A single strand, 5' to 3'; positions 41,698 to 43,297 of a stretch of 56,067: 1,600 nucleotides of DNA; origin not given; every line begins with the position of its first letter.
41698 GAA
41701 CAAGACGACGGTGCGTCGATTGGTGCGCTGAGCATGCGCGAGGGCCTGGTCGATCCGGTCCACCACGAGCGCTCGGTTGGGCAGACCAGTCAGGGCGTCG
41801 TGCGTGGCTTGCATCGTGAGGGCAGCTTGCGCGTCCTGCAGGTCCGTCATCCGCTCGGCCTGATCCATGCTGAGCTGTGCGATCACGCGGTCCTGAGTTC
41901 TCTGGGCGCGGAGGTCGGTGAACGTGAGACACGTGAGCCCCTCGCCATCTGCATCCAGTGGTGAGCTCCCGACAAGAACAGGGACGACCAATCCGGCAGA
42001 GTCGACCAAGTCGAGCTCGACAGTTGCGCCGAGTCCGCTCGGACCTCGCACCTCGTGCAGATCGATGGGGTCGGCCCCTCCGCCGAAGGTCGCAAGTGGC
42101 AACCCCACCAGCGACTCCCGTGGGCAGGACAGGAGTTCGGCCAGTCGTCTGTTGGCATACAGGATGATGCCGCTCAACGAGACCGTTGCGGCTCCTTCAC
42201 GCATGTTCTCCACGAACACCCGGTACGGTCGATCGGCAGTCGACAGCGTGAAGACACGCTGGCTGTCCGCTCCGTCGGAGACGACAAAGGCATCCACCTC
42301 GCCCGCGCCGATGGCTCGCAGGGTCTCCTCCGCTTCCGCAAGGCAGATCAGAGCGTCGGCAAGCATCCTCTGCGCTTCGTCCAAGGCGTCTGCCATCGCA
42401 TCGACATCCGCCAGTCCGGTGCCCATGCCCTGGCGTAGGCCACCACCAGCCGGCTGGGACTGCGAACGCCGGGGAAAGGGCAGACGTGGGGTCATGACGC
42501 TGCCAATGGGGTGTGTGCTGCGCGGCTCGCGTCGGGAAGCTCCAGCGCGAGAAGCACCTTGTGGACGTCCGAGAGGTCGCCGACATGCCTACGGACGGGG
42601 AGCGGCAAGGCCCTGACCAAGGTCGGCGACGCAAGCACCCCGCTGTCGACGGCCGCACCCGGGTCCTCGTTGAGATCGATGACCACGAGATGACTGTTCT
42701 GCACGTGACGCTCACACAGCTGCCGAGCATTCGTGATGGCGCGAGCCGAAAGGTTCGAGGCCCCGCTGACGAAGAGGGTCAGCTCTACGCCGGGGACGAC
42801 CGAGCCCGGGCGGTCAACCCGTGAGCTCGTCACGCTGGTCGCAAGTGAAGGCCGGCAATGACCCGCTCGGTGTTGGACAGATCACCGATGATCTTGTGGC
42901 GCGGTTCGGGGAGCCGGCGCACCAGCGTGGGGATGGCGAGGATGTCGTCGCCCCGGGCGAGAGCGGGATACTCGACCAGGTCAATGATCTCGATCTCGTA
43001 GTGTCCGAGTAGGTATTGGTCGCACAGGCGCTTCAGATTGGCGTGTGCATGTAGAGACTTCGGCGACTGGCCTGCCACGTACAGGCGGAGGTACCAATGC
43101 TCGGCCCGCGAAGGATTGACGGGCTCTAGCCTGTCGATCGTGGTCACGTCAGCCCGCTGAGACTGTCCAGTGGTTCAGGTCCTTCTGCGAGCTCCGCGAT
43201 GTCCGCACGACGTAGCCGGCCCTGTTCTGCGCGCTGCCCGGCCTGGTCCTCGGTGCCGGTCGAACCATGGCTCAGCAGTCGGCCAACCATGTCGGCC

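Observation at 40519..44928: KaiA-less kaiC-kaiB-kaiB operon translationally coupled to a PAS-GGDEF-EAL enzyme, a putative timer wired to c-di-GMP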

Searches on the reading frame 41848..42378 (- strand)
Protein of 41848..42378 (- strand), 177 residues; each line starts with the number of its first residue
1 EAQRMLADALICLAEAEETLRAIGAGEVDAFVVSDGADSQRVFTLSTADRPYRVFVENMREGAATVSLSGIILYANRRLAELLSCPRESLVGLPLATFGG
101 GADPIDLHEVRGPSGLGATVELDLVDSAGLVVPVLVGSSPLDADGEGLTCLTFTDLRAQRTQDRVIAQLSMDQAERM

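Call 30: find_homologous_proteins(query=window:41848-42378:-, max_evalue=0.00001)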
Query seq(177 aa) (177 aa): 352 proteins with E <= 0.00001 among 1074 candidates; the best 120 are listed.
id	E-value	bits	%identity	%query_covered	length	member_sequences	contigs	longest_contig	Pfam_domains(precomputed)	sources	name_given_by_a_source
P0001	3.6e-64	233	69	92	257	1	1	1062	-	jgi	jgi:signal transduction histidine kinase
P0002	8.3e-64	232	69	90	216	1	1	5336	-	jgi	-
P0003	3.2e-63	230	71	89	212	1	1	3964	PF13426.14,PF08448.17,PF00989.32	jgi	jgi:PAS domain S-box-containing protein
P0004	2.4e-62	228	68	93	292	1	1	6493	PF00990.27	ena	-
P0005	2.9e-61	224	62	100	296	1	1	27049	-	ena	-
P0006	7.5e-61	223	65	97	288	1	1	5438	PF13426.14,PF00989.32,PF00990.27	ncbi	ncbi:MAG TPA: sensor domain-containing diguanylate cyclase, partial [Ilumatobacteraceae bacterium]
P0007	3.2e-60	221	65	96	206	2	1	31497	PF13426.14,PF08448.17,PF00989.32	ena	-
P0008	1.4e-59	219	65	89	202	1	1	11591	-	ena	-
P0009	1.4e-58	215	64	97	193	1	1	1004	PF13426.14,PF00989.32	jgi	jgi:PAS domain S-box-containing protein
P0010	3.2e-58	214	73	82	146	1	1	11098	PF13426.14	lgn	-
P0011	3.8e-58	214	67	88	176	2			PF08448.17,PF00989.32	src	-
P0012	6.8e-58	213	64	90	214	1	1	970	PF13426.14,PF08448.17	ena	-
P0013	3.8e-57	211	64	96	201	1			PF13426.14,PF00989.32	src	-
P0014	4.8e-57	210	66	97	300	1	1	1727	-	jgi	-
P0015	7.4e-57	210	67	86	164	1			-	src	-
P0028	4.4e-48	181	52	97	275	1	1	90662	PF13426.14,PF08448.17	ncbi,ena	-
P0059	7.4e-33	132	56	77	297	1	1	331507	-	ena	-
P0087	1.9e-26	111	47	81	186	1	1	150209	PF24820.2,PF08448.17,PF00989.32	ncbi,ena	-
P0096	2.5e-24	104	43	88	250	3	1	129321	PF13426.14,PF13188.14,PF08448.17,PF00989.32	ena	-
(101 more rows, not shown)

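Call 31: find_encoding_contigs(protein=P0059, flank=6000, max_places=1)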
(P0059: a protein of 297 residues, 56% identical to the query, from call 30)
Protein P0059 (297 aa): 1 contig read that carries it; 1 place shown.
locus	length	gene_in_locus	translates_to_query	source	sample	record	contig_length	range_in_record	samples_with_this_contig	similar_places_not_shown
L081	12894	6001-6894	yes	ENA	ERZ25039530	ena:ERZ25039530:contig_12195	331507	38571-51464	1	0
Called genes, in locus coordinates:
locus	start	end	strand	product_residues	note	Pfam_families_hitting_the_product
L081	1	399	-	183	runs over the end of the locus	PF07730:HisKA_3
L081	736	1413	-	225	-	PF13185:GAF_2 (weak)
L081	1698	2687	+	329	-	PF07731:Cu-oxidase_2, PF07732:Cu-oxidase_3 (weak)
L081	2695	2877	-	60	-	-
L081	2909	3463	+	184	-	PF00210:Ferritin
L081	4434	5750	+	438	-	PF06745:ATPase, PF13481:AAA_25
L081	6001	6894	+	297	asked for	-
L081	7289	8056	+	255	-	PF00563:EAL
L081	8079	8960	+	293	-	PF08448:PAS_4 (weak)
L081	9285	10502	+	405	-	PF00989:PAS, PF08448:PAS_4, PF13188:PAS_8, PF13426:PAS_9, PF00563:EAL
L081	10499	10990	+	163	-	-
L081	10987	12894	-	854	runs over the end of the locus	PF00989:PAS (faint), PF08448:PAS_4 (faint), PF08447:PAS_3, PF01590:GAF, PF13185:GAF_2, PF13492:GAF_3 (weak), PF00990:GGDEF, PF00563:EAL, +1 more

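Call 32: find_encoding_contigs(protein=P0096, flank=6000, max_places=1)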
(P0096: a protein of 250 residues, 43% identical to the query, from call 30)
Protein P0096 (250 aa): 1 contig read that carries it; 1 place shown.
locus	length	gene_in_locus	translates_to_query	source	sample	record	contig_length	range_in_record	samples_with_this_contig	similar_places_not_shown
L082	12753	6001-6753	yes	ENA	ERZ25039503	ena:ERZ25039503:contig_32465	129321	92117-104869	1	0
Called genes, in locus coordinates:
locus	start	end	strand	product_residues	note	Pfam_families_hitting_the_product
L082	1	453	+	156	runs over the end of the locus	-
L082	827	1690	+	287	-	PF03415:Peptidase_C11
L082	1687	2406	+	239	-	-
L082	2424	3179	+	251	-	-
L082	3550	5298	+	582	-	PF00154:RecA_N (faint), PF03796:DnaB_C (faint), PF06745:ATPase, PF13481:AAA_25 (faint), PF23442:DUF7125 (faint), PF05729:NACHT (faint), PF13191:AAA_16 (faint), PF06745:ATPase, +1 more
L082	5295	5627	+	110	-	PF07689:KaiB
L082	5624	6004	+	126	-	PF07689:KaiB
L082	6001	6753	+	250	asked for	PF00989:PAS (weak), PF13188:PAS_8 (faint), PF08448:PAS_4, PF13426:PAS_9 (weak)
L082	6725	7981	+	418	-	PF00158:Sigma54_activat, PF14532:Sigma54_activ_2, PF07728:AAA_5, PF25601:AAA_lid_14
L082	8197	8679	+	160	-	PF07813:LTXXQ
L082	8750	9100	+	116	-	-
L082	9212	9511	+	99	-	PF06305:LapA_dom (weak)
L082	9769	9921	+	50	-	PF11752:DUF3309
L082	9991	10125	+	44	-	PF11295:DUF3096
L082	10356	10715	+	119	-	PF02368:Big_2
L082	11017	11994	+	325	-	PF01175:Urocanase (faint), PF02368:Big_2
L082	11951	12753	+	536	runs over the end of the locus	PF02368:Big_2, PF11999:Ice_binding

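Call 33: find_encoding_contigs(protein=P0087, flank=6000, max_places=1)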
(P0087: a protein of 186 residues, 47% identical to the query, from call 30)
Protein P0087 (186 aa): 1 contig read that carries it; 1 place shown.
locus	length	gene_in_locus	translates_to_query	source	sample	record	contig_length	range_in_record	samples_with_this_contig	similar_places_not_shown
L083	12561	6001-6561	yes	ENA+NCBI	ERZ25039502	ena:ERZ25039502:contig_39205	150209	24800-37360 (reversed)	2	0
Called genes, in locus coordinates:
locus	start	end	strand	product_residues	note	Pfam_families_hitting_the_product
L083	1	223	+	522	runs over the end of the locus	PF00072:Response_reg, PF08448:PAS_4, PF00512:HisKA, PF02518:HATPase_c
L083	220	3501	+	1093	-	PF00072:Response_reg, PF13426:PAS_9, PF00989:PAS, PF13188:PAS_8, PF13426:PAS_9, PF00989:PAS, PF08447:PAS_3, PF00990:GGDEF, +4 more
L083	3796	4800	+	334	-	PF06745:ATPase, PF13481:AAA_25, PF03796:DnaB_C (weak), PF06745:ATPase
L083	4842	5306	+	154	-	-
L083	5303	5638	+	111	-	PF07689:KaiB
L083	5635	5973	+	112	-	PF07689:KaiB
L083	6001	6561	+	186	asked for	PF00989:PAS (weak), PF24820:Diguanyl_cycl_sensor (weak), PF08448:PAS_4 (weak)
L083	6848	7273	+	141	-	PF01590:GAF, PF13185:GAF_2 (weak), PF13492:GAF_3 (weak)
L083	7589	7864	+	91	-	PF02518:HATPase_c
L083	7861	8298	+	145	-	PF00072:Response_reg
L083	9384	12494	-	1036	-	PF03699:UPF0182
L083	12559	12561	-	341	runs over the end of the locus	PF00595:PDZ (faint), PF13180:PDZ_2, PF17820:PDZ_6 (weak), PF05362:Lon_C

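Call 34: find_encoding_contigs(protein=P0028, flank=6000, max_places=1)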
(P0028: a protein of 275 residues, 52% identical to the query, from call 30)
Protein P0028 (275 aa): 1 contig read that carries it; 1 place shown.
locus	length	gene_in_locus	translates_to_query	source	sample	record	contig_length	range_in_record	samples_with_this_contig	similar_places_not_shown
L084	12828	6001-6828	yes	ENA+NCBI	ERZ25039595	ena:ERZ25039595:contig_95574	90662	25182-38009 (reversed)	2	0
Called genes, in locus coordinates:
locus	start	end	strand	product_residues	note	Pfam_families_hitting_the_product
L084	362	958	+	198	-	-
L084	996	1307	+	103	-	PF01022:HTH_5 (faint), PF12840:HTH_20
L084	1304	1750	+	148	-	PF08818:DUF1801 (weak)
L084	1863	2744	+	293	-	PF04542:Sigma70_r2, PF08281:Sigma70_r4_2, PF04545:Sigma70_r4 (faint)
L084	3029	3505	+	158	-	PF02627:CMD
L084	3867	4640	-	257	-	-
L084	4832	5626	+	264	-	PF06745:ATPase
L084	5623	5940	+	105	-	PF07689:KaiB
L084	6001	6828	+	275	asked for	PF08448:PAS_4, PF13426:PAS_9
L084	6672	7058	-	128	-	-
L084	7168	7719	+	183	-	PF00072:Response_reg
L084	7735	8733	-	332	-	PF17853:GGDEF_2 (faint), PF00990:GGDEF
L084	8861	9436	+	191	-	-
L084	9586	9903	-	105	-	-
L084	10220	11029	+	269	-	PF08811:DUF1800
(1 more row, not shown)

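Call 96: search_protein_families(library=pfam, proteins=[L082:6001-6750:+, L082:6725-7978:+], max_evalue=0.0001)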
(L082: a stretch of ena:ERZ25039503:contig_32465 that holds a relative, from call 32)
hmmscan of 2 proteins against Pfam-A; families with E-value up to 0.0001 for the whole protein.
L082:6001-6750:+ (250 aa): 4 families
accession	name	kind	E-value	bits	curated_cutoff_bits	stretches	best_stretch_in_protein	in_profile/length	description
PF08448.16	PAS_4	-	3.9e-14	53.2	23.1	1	65-171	2-110/110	PAS fold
PF00989.32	PAS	-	1.1e-11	45.2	22.6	1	60-128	3-71/113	PAS fold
PF13426.13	PAS_9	-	2.6e-10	40.9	27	1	71-168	4-103/103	PAS domain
PF13188.13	PAS_8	-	3.3e-09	36.8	21.8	0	60-104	3-44/65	PAS domain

L082:6725-7978:+ (418 aa): 5 families
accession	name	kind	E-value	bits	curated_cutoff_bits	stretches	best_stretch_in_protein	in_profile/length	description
PF00158.32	Sigma54_activat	-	8e-70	234.3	20.2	1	108-274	1-167/168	Sigma-54 interaction domain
PF25601.1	AAA_lid_14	-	2.2e-26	91.9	27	1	280-348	1-69/87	AAA+ ATPase lid domain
PF14532.12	Sigma54_activ_2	-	1.9e-16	61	25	1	110-279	2-138/138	Sigma-54 interaction domain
PF07728.20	AAA_5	-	9.5e-08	32.6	22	1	132-251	2-124/139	AAA domain (dynein-related subfamily)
PF02954.25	HTH_8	-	8.7e-05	22.6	22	1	363-406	1-41/42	Bacterial regulatory protein, Fis family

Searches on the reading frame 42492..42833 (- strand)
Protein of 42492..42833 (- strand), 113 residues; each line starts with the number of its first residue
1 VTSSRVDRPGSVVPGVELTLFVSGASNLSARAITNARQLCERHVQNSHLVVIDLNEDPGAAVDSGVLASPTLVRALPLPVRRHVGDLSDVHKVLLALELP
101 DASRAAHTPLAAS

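Call 3: search_protein_families(library=pfam, proteins=[window:42492-42833:-], max_evalue=0.01)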
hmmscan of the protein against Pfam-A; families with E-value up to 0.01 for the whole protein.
window:42492-42833:- (113 aa): 1 family
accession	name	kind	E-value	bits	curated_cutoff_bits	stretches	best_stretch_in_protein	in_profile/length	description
PF07689.18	KaiB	-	2.3e-14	53.3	27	1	20-97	2-80/82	KaiB domain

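Call 4: search_protein_families(library=ncbifam, proteins=[window:42492-42833:-], max_evalue=0.01)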
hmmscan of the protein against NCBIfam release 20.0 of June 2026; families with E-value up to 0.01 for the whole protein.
window:42492-42833:- (113 aa): 2 families
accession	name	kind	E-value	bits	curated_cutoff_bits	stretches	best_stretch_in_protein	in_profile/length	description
NF006798.0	PRK09301.1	equivalog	2.7e-15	56.3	110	1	18-99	9-91/105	circadian clock protein KaiB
TIGR02654.1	circ_KaiB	equivalog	3.6e-14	52.6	145.3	1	18-97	6-86/87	circadian clock protein KaiB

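Call 28: search_solved_structures(query=window:42492-42833:-, show_alignments=2, max_evalue=0.001)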
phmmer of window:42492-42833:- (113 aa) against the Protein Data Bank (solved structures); distinct sequences matched with E-value up to 0.001: 11.
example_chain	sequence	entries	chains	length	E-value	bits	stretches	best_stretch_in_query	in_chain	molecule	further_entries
8fwj_M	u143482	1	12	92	6.8e-17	64.8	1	15-99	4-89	Circadian clock protein KaiB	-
4kso_C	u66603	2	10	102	3e-14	56.3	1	18-99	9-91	Circadian clock protein KaiB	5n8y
4kun_A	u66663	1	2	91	1.4e-13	54.2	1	17-99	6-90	Hypothetical protein Lpp1115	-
1wwj_A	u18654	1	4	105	4.3e-13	52.6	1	18-99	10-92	Circadian clock protein kaiB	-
5jwo_B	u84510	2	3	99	6.9e-13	52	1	18-99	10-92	Circadian clock protein KaiB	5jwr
5jyt_A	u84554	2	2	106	1.1e-12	51.3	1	18-99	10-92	Circadian clock protein KaiB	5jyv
1r5p_A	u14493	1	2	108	1.6e-12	50.8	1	18-99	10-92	circadian oscillation regulator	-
2qke_A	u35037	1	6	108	2.1e-12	50.4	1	18-99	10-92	Circadian clock protein kaiB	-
5jwq_B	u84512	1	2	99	3.6e-12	49.6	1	18-99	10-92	Circadian clock protein KaiB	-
1vgl_A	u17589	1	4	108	1.5e-11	47.7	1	18-99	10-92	Circadian clock protein kaiB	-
8ubh_A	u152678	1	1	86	9.3e-07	32.3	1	19-92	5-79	Circadian oscillation regulator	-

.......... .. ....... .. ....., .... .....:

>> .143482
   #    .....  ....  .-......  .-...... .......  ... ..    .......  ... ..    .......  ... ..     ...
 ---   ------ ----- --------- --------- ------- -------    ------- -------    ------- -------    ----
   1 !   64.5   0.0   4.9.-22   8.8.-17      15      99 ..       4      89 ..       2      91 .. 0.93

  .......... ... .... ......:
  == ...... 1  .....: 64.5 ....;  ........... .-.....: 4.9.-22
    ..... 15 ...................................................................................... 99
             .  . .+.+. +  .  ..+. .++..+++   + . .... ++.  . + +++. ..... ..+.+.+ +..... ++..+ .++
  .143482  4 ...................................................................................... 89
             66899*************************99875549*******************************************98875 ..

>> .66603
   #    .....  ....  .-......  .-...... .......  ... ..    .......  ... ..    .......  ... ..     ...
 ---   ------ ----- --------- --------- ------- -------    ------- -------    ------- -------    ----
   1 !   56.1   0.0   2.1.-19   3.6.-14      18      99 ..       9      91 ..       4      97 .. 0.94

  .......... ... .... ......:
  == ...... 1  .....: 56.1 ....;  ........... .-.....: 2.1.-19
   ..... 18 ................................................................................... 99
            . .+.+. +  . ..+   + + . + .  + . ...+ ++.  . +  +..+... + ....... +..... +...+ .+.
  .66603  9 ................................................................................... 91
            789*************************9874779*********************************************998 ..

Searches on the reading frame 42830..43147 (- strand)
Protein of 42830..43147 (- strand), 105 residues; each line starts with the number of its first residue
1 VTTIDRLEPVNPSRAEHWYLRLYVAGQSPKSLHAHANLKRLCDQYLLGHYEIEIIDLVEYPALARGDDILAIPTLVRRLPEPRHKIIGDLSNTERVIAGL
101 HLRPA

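Call 3: search_protein_families(library=pfam, proteins=[window:42830-43147:-], max_evalue=0.01)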
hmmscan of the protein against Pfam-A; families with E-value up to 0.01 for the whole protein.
window:42830-43147:- (105 aa): 1 family
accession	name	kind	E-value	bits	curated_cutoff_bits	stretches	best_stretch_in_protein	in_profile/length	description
PF07689.18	KaiB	-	9.1e-24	83.4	27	1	21-100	1-80/82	KaiB domain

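Call 4: search_protein_families(library=ncbifam, proteins=[window:42830-43147:-], max_evalue=0.01)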
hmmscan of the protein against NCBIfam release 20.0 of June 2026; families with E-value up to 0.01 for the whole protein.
window:42830-43147:- (105 aa): 3 families
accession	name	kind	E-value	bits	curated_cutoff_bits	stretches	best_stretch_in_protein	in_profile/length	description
NF006798.0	PRK09301.1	equivalog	1.3e-22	79.8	110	1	18-102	7-91/105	circadian clock protein KaiB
TIGR02654.1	circ_KaiB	equivalog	1.8e-21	76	145.3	1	18-100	4-86/87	circadian clock protein KaiB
NF006800.0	PRK09303.1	equivalog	0.0047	15.9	342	1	22-88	19-85/383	histidine kinase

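Call 27: search_solved_structures(query=window:42830-43147:-, show_alignments=2, max_evalue=0.001)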
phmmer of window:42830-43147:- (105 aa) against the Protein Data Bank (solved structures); distinct sequences matched with E-value up to 0.001: 11.
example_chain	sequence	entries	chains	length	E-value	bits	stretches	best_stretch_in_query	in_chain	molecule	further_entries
8fwj_M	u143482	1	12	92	1.4e-25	92.9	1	20-101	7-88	Circadian clock protein KaiB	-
1r5p_A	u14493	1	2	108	3e-20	75.8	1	16-102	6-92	circadian oscillation regulator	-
1wwj_A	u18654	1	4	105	1.1e-19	73.9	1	17-102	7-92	Circadian clock protein kaiB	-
5jwq_B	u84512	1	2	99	2.1e-19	73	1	19-102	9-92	Circadian clock protein KaiB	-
2qke_A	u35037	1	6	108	5.7e-19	71.6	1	17-102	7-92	Circadian clock protein kaiB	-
4kso_C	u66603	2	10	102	2.4e-18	69.7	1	17-102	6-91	Circadian clock protein KaiB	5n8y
1vgl_A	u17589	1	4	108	4.1e-18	68.9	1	17-102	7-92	Circadian clock protein kaiB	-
5jwo_B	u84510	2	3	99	5.3e-18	68.5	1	19-102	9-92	Circadian clock protein KaiB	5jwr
5jyt_A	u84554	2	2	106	9.2e-18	67.8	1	19-102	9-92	Circadian clock protein KaiB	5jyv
4kun_A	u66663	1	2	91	1.3e-12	51.2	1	19-101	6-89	Hypothetical protein Lpp1115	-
8ubh_A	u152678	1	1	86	1.3e-09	41.5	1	19-95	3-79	Circadian oscillation regulator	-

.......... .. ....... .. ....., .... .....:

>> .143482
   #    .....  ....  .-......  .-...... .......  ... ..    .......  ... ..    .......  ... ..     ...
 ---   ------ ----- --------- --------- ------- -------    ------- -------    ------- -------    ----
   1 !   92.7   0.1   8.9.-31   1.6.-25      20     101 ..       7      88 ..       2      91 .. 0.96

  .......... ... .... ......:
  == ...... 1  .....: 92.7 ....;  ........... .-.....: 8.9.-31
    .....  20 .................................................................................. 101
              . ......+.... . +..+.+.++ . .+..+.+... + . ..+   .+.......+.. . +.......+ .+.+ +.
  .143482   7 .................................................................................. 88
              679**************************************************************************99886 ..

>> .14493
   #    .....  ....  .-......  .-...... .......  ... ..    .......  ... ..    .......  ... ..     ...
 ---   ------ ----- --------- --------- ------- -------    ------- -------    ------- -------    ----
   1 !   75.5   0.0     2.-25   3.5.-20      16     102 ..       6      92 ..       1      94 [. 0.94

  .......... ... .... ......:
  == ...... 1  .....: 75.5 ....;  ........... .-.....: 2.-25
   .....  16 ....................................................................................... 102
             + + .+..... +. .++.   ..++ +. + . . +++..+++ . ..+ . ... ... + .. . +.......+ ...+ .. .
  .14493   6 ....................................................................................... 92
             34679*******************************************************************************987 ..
